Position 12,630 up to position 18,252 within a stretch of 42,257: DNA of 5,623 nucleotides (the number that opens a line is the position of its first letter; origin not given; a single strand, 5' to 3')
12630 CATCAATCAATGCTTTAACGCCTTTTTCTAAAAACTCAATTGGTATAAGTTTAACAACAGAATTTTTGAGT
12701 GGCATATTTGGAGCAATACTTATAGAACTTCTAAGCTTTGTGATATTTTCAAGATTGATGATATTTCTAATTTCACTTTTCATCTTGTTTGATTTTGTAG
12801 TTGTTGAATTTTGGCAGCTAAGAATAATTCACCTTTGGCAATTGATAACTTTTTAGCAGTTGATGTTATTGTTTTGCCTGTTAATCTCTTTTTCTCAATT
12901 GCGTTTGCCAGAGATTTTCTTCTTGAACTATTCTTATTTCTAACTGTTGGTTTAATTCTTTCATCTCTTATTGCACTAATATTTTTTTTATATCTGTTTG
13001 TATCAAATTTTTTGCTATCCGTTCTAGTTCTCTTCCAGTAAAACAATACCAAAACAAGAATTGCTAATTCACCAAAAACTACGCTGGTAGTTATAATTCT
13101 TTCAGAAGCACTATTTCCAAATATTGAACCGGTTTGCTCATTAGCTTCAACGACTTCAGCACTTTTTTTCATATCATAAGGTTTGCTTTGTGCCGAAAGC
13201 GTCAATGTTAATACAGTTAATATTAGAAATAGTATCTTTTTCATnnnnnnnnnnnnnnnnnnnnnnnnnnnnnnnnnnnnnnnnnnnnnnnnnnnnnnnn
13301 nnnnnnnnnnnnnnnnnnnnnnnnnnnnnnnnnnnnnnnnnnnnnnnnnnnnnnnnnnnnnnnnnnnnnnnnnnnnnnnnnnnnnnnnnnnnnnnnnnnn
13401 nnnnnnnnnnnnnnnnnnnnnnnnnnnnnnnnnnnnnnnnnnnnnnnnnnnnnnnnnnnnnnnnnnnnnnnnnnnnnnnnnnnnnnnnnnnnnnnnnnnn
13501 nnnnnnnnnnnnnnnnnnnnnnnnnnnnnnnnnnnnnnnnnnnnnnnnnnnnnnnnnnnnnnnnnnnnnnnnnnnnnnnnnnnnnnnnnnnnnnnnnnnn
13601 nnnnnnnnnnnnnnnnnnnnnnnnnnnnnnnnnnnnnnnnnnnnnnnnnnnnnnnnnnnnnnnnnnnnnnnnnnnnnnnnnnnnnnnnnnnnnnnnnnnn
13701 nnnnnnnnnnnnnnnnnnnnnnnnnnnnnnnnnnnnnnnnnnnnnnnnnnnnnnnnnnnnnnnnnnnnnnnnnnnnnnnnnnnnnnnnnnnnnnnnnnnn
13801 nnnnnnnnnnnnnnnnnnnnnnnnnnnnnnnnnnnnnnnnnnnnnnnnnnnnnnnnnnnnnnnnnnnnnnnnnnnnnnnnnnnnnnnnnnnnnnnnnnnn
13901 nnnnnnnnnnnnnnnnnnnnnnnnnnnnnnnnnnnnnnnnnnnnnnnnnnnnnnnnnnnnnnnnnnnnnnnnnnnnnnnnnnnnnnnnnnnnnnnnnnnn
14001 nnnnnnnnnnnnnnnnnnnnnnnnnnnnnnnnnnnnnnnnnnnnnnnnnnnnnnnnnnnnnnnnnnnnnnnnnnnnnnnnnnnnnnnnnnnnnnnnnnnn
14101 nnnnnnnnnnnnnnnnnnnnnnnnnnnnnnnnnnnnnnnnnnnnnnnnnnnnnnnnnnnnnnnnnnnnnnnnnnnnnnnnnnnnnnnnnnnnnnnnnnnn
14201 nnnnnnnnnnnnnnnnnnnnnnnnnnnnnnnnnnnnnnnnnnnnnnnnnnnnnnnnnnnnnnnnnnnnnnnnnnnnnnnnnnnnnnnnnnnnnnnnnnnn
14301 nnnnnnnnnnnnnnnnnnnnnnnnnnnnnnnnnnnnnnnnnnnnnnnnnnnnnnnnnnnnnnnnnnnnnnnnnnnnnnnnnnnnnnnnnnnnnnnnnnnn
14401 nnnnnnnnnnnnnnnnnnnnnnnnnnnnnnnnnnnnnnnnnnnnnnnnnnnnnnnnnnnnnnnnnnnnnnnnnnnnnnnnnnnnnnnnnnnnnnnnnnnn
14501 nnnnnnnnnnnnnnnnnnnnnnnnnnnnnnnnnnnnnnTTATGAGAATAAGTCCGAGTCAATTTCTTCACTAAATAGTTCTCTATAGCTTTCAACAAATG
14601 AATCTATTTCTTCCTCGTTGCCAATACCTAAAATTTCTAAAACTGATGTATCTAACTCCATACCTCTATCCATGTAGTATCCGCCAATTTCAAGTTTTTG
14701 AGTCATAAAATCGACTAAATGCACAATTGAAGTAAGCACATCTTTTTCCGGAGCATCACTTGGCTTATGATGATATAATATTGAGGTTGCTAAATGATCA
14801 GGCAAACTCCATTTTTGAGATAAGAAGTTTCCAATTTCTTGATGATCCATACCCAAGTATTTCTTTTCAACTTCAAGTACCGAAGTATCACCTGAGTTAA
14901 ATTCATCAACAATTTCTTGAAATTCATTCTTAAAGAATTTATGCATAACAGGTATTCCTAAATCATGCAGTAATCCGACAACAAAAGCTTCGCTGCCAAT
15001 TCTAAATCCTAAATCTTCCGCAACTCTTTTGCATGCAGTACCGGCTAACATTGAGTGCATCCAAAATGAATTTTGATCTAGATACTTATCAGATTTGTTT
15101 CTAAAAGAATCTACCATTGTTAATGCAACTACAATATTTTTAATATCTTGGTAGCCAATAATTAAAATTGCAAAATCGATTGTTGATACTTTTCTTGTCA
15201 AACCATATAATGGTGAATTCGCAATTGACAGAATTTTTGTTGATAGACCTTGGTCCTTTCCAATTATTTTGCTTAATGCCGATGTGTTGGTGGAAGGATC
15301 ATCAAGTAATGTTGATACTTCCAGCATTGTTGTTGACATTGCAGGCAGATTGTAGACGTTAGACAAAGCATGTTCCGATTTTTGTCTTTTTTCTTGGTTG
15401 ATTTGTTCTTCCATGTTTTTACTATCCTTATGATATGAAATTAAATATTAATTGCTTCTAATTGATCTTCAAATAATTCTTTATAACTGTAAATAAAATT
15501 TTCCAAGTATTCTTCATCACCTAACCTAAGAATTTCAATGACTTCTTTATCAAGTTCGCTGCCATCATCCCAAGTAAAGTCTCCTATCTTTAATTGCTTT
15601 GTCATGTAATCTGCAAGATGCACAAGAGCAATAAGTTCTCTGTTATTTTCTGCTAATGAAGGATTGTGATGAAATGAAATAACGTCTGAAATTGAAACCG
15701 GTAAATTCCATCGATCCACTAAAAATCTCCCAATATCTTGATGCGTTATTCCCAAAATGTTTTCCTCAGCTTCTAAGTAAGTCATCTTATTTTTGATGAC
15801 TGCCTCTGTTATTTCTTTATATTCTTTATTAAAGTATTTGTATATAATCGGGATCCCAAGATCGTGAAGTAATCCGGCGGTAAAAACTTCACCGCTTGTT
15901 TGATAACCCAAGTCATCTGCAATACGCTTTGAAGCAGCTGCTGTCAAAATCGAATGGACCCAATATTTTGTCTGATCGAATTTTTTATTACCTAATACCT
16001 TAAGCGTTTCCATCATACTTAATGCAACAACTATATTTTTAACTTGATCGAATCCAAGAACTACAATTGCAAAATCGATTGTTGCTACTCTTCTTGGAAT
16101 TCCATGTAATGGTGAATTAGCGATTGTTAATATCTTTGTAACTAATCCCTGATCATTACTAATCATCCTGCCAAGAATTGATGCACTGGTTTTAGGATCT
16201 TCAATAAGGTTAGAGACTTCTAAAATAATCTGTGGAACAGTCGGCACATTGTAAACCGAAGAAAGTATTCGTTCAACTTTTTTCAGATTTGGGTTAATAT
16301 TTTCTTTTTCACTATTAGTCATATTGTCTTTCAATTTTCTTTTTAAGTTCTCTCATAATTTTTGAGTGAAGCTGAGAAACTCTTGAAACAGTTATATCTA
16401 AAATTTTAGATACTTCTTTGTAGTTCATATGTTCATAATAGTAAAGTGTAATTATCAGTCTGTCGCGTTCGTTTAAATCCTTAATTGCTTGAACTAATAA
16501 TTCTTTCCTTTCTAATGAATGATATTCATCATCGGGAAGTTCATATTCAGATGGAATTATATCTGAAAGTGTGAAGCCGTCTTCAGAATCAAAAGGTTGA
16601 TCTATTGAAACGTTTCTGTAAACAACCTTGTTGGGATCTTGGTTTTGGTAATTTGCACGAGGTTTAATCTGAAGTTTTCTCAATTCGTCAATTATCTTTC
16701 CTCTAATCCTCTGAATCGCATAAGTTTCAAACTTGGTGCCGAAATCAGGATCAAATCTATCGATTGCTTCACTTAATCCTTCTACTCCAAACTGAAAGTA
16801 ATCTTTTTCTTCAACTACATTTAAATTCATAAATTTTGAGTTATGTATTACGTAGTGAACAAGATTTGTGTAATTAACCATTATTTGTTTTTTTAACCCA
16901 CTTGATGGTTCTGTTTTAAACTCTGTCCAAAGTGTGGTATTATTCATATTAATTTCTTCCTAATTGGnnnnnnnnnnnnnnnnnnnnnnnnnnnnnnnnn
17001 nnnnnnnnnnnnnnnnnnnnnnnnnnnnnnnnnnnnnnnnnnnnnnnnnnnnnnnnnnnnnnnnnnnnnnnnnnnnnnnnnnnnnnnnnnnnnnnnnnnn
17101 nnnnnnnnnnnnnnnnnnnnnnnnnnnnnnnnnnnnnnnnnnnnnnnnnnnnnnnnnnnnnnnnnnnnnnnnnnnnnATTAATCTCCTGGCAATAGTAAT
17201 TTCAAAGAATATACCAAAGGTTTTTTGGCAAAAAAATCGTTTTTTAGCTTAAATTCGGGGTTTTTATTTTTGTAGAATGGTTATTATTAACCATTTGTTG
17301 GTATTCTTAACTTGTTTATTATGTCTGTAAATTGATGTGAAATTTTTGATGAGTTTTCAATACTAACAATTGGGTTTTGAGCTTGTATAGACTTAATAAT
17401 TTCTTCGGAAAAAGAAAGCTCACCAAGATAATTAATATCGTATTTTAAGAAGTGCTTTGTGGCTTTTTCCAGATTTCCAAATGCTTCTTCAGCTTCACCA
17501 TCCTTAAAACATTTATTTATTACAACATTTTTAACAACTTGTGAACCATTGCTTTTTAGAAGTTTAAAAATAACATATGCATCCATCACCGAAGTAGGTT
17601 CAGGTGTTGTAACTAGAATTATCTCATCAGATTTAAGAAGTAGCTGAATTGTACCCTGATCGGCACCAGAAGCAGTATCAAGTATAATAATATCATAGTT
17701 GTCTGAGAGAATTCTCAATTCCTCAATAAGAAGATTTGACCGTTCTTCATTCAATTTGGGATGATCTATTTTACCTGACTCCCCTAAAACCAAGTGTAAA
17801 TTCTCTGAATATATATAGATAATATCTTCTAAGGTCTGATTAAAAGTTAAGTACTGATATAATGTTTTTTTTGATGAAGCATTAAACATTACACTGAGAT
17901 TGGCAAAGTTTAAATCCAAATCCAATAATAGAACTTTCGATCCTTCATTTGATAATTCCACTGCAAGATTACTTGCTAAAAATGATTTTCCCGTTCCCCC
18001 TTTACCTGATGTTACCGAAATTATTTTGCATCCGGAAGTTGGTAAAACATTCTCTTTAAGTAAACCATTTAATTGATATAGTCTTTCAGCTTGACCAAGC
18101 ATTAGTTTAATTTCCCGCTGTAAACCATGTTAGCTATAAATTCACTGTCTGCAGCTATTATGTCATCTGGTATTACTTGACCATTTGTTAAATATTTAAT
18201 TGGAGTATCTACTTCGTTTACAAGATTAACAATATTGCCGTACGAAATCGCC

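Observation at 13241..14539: Histidine-kinase-like protein with His->Glu at the phospho-acceptor site and eroded ATP-lid boxes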

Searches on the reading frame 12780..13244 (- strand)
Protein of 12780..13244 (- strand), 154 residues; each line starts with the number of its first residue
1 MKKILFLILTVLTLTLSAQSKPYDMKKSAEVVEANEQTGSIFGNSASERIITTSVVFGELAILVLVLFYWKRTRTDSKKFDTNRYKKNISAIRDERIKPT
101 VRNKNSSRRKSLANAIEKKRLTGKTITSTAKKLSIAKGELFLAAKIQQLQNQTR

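Call 7: search_protein_families(library=pfam, proteins=[window:12780-13244:-], max_evalue=0.001)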
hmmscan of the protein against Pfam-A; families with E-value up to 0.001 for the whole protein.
window:12780-13244:- (154 aa): 0 families

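Call 53: search_protein_families(library=ncbifam, proteins=[window:12780-13244:-], max_evalue=0.001)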
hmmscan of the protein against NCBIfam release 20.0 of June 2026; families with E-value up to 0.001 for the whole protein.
window:12780-13244:- (154 aa): 0 families

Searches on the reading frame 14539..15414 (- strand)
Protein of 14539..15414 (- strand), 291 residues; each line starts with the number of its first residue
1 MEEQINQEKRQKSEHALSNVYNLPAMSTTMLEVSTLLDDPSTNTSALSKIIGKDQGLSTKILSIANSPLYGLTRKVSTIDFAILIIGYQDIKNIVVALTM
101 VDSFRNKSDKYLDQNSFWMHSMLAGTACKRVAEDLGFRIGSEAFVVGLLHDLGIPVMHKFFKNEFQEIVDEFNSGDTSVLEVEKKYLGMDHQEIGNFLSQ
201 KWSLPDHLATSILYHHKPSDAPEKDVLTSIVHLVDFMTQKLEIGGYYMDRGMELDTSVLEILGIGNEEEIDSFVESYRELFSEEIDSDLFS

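Call 7: search_protein_families(library=pfam, proteins=[window:14539-15414:-], max_evalue=0.001)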
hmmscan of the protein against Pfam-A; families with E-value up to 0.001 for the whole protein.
window:14539-15414:- (291 aa): 2 families
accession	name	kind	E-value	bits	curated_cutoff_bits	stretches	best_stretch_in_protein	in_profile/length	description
PF08668.18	HDOD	-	1.1e-53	182.1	22.9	1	23-218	1-196/196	HDOD domain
PF01966.28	HD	-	3.4e-05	24.6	22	1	119-235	3-111/116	HD domain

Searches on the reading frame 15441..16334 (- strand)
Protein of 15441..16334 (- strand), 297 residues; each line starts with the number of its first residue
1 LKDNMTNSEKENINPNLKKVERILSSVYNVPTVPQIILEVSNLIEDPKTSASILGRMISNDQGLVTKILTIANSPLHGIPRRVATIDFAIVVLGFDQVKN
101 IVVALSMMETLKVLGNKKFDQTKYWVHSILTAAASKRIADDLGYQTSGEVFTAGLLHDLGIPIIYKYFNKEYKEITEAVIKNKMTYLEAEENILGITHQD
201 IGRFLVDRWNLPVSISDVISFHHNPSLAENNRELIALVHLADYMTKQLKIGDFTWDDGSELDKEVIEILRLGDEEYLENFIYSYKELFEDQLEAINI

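Call 7: search_protein_families(library=pfam, proteins=[window:15441-16334:-], max_evalue=0.001)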
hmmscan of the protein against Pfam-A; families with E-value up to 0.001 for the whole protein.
window:15441-16334:- (297 aa): 2 families
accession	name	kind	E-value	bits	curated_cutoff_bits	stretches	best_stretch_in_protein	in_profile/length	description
PF08668.18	HDOD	-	1.8e-57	194.4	22.9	1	31-225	2-196/196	HDOD domain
PF01966.28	HD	-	8.7e-09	36.1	22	1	125-244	2-113/116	HD domain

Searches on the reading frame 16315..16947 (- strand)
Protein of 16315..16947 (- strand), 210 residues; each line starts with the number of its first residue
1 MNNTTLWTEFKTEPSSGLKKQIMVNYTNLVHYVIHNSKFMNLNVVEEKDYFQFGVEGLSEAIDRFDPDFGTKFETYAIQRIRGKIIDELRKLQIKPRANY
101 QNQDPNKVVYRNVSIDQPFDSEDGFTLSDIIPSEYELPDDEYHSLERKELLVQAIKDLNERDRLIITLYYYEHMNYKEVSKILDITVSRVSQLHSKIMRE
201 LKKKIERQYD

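Call 7: search_protein_families(library=pfam, proteins=[window:16315-16947:-], max_evalue=0.001)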
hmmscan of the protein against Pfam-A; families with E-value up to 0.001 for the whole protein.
window:16315-16947:- (210 aa): 3 families
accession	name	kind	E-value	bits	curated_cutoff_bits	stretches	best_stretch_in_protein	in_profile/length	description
PF04545.22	Sigma70_r4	-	1e-15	57.4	24.1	1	154-203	1-50/50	Sigma-70, region 4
PF04542.20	Sigma70_r2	-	5.6e-10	39.3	24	1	48-93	24-69/71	Sigma-70 region 2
PF08281.18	Sigma70_r4_2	-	1.3e-09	38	25.7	1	149-201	2-54/54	Sigma-70, region 4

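Call 53: search_protein_families(library=ncbifam, proteins=[window:16315-16947:-], max_evalue=0.001)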
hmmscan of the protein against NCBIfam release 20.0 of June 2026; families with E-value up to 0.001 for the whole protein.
window:16315-16947:- (210 aa): 76 families (the best 25 are shown)
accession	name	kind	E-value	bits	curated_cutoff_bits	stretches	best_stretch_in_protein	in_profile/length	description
TIGR02479.1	FliA_WhiG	subfamily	7.1e-45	153.5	189.6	2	111-205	127-223/224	FliA/WhiG family RNA polymerase sigma factor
NF004935.0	PRK06288.1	equivalog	5.1e-44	150.9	343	2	3-99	19-115/270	RNA polymerase sigma factor WhiG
NF005413.0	PRK06986.1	subfamily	5.7e-38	131.1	201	2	133-207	161-238/241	RNA polymerase sigma factor FliA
NF005809.0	PRK07670.1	equivalog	4.6e-35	121.4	326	2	2-99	8-105/255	FliA/WhiG family RNA polymerase sigma factor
TIGR02937.1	sigma70-ECF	superfamily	6.1e-33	113.8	42.9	1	21-205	5-165/165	sigma-70 family RNA polymerase sigma factor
NF004572.0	PRK05911.1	equivalog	4.1e-30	105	378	2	118-203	165-251/257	RNA polymerase sigma factor sigma-28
NF009091.0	PRK12427.1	equivalog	2.3e-24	86.4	339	2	22-113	20-110/233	FliA/WhiG family RNA polymerase sigma factor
TIGR02980.1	SigBFG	subfamily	4.5e-23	82.1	234.35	2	109-205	132-226/227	SigB/SigF/SigG family RNA polymerase sigma factor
NF004052.0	PRK05572.1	subfamily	1.3e-17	64.2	311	2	21-90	36-102/252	SigF/SigG family RNA polymerase sporulation sigma factor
TIGR02885.1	spore_sigF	equivalog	2.1e-17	63.7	321.45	2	21-91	15-82/231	RNA polymerase sporulation sigma factor SigF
TIGR02941.1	Sigma_B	equivalog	1.3e-16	60.8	315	2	109-205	158-253/255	RNA polymerase sigma factor SigB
NF005644.0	PRK07408.1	subfamily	1.4e-16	61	261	2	4-91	14-99/258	RNA polymerase sigma factor SigF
NF006158.0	PRK08301.1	equivalog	3.7e-16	59.3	339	1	18-207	60-239/241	RNA polymerase sporulation sigma factor SigE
TIGR02997.1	Sig70-cyanoRpoD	subfamily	1.5e-15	57.2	384.5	2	107-202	199-298/298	RNA polymerase sigma factor, RpoD/SigA family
NF006071.0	PRK08215.1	equivalog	1.7e-15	57.3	372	2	7-90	28-107/258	RNA polymerase sporulation sigma factor SigG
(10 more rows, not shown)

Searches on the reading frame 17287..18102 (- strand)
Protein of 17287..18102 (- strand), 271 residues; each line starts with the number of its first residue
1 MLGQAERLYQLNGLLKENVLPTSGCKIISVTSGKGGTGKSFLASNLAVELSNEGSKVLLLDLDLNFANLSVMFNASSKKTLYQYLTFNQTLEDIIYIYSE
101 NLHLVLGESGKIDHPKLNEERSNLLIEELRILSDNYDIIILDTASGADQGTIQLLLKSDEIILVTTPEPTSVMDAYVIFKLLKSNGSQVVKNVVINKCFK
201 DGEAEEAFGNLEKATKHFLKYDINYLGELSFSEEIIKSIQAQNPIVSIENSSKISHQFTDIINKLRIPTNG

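Call 13: search_protein_families(library=pfam, proteins=[window:17287-18102:-], max_evalue=0.001)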
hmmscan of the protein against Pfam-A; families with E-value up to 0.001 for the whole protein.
window:17287-18102:- (271 aa): 9 families
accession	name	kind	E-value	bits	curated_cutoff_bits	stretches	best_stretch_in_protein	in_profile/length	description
PF10609.15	ParA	-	2.6e-27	96.2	27.1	1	26-265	4-245/246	NUBPL iron-transfer P-loop NTPase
PF13614.12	AAA_31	-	1.7e-20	74.2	27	1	25-182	1-164/177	AAA domain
PF01656.29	CbiA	-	3e-13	50.3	25.4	1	28-244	1-124/125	CobQ/CobB/MinD/ParA nucleotide binding domain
PF02374.21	ArsA_ATPase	-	1.8e-10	41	24.3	1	30-79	5-53/305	Anion-transporting ATPase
PF00142.24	Fer4_NifH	-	1.3e-08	35.1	25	1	32-265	6-244/271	4Fe-4S iron sulfur cluster binding proteins, NifH/frxC family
PF09140.17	MipZ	-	1.9e-08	34.4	20.7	1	27-178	2-139/262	ATPase MipZ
PF06564.18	CBP_BcsQ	-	1.2e-07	32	21.3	1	26-171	2-151/234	Cellulose biosynthesis protein BcsQ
PF13481.12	AAA_25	-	0.00018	21.6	27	1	28-75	35-79/195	AAA domain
PF03308.22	MeaB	-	0.00074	19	23.1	0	17-63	24-70/273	Methylmalonyl Co-A mutase-associated GTPase MeaB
